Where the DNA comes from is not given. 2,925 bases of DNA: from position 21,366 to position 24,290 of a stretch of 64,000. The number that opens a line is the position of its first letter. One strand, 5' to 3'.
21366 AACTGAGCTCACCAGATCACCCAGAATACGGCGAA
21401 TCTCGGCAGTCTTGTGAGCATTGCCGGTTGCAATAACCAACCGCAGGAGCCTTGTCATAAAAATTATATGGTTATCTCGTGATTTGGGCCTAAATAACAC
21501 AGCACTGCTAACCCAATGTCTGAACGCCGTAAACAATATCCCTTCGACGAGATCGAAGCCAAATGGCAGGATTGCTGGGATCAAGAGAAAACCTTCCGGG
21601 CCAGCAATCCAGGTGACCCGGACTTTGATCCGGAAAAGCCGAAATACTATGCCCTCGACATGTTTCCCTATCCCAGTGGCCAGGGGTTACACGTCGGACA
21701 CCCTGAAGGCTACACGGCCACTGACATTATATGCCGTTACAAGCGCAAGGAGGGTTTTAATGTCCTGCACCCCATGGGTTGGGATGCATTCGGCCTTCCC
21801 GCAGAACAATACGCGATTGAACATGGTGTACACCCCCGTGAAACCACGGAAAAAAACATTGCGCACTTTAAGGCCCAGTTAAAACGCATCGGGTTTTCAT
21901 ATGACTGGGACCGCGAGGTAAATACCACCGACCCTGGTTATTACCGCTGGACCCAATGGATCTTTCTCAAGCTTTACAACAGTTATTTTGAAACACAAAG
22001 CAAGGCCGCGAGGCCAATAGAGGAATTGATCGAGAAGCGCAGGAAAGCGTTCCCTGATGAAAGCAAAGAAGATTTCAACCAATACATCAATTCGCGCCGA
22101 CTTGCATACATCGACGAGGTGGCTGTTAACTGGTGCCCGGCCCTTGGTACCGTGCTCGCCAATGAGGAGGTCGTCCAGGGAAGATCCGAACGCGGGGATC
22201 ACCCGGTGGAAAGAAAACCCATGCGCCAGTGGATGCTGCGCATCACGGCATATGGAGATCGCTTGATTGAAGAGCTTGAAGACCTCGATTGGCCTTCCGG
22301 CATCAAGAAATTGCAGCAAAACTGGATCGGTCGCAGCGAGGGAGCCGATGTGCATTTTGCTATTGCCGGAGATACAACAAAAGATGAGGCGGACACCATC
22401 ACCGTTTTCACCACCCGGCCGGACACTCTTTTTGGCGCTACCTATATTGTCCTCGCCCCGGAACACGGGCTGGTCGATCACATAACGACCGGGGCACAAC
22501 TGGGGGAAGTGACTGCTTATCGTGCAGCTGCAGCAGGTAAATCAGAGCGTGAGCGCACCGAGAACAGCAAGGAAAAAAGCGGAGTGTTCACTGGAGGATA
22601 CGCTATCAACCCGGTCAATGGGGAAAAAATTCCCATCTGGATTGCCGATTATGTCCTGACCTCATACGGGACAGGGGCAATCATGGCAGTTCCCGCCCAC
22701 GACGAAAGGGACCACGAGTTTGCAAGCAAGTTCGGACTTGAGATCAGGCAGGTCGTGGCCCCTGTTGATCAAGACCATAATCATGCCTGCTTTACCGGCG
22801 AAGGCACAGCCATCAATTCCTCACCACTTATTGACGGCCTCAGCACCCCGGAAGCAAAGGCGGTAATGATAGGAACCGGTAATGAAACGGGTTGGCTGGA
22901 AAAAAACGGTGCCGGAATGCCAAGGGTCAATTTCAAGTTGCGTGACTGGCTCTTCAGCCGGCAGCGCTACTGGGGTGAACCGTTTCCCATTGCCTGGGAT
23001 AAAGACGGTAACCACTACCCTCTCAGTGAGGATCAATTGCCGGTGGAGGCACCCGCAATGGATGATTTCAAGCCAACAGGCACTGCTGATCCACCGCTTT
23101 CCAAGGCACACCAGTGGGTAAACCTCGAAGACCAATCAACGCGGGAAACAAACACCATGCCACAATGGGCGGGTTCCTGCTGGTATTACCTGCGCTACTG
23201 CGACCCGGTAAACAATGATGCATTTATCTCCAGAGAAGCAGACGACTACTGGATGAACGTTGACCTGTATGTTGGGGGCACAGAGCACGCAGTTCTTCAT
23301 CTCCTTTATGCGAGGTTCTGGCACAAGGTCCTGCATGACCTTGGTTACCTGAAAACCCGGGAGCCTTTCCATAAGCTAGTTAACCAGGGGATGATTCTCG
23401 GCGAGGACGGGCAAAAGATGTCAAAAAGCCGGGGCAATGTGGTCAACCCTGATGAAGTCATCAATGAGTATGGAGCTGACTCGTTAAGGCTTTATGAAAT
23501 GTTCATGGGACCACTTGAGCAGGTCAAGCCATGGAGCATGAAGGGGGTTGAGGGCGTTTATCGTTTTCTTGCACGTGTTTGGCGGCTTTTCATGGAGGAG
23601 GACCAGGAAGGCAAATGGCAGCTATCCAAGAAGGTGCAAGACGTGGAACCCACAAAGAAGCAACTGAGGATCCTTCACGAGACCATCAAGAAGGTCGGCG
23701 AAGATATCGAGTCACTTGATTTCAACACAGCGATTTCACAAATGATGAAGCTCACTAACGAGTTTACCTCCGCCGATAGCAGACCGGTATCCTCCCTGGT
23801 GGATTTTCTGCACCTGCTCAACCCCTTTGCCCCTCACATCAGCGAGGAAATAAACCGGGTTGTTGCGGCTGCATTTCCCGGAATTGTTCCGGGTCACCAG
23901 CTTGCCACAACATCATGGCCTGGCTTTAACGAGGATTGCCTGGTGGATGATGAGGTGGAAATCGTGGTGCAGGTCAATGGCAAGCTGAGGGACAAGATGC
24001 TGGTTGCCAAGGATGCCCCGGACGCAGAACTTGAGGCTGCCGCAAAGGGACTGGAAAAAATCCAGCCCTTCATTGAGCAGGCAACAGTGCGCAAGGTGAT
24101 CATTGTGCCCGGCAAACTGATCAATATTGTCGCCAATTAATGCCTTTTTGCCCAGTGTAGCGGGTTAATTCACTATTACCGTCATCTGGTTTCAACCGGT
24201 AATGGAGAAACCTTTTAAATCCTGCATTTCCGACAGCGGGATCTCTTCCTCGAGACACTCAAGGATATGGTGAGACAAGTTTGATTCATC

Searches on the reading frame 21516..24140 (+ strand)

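Call 10: search_protein_families(library=pfam, proteins=[window:21516-24140:+], max_evalue=0.001)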
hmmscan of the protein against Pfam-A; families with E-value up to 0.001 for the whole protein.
window:21516-24140:+ (874 aa): 4 families
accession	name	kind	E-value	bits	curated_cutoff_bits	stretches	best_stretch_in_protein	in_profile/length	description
PF13603.12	tRNA-synt_1_2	-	2.3e-62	210.2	25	1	268-451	1-180/185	Leucyl-tRNA synthetase, editing domain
PF00133.28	tRNA-synt_1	-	3.1e-42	145.2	22.7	2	475-660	228-401/414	tRNA synthetases class I (I, L, M and V)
PF09334.17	tRNA-synt_1g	-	1.3e-24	87.2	20.1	2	50-272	7-219/391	tRNA synthetases class I (M)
PF08264.19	Anticodon_1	-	5.6e-16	59.2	25.1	1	717-837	5-144/148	Anticodon-binding domain of tRNA ligase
